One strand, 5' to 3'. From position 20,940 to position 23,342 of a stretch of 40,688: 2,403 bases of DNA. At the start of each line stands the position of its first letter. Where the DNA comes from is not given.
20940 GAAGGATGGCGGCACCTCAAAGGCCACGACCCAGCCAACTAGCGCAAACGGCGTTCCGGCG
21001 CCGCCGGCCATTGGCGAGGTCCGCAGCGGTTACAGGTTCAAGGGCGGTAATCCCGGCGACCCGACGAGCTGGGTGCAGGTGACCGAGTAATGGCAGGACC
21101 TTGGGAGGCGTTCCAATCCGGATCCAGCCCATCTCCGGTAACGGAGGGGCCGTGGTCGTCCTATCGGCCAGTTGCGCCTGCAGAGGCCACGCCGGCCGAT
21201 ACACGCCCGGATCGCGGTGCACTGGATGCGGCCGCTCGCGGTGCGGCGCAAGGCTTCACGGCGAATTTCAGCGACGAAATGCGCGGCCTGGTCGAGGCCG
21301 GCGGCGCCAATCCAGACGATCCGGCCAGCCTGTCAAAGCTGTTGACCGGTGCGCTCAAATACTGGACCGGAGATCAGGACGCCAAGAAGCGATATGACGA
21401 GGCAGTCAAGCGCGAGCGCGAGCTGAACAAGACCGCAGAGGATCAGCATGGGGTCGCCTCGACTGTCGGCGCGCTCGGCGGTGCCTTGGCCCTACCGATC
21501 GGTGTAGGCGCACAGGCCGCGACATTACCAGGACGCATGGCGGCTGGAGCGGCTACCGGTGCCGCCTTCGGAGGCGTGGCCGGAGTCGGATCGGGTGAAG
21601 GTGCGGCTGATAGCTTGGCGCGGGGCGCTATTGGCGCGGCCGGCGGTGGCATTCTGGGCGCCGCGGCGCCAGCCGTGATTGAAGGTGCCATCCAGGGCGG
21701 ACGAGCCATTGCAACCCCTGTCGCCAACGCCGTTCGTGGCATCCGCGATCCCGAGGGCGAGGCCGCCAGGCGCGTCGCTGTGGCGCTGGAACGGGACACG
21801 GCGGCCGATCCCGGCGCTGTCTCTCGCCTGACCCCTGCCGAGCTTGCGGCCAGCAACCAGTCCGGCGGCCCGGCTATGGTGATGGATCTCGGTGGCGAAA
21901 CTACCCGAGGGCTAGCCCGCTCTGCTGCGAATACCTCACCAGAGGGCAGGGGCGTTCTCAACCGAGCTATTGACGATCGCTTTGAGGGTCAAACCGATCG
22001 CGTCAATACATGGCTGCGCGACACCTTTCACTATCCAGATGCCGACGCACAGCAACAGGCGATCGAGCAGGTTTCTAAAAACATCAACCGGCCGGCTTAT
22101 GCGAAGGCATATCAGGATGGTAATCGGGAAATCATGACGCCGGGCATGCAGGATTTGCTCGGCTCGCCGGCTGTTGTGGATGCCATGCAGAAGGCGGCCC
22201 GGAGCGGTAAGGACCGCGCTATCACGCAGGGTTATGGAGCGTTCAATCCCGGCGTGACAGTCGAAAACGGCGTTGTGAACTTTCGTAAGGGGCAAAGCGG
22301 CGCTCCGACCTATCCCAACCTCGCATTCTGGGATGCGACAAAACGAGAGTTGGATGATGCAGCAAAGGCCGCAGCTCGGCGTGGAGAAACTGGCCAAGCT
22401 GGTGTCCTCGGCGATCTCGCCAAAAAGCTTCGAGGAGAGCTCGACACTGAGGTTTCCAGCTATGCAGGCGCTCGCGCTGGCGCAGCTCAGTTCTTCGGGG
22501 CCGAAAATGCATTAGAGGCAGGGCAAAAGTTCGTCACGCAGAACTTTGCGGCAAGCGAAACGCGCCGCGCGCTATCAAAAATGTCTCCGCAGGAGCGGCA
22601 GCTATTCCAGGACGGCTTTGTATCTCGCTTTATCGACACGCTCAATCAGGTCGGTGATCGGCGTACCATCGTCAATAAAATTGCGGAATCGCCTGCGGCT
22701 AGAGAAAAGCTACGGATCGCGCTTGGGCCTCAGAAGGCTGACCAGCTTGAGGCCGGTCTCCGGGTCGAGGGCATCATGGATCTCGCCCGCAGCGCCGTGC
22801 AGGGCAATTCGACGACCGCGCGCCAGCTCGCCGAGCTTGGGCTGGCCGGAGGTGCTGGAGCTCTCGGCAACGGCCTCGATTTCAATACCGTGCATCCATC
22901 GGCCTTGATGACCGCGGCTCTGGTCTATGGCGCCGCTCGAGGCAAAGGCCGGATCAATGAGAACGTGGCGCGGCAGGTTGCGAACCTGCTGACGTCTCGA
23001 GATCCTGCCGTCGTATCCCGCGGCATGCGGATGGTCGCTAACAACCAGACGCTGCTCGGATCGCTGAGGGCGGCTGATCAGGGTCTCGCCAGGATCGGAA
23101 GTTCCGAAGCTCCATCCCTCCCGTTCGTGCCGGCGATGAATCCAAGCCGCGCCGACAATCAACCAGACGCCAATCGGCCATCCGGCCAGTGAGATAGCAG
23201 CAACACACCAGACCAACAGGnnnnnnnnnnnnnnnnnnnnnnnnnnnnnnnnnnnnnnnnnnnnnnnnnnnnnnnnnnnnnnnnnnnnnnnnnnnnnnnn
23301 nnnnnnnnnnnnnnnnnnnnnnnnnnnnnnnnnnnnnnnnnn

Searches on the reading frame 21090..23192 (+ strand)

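Call 89: search_protein_families(library=phrogs, proteins=[window:21090-23192:+], max_evalue=0.00001)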
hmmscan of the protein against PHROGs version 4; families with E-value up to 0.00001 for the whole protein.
window:21090-23192:+ (700 aa): 1 family
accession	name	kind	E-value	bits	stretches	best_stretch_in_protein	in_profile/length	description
phrog_5880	-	unknown function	2.5e-91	308.3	1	18-643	26-622/661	-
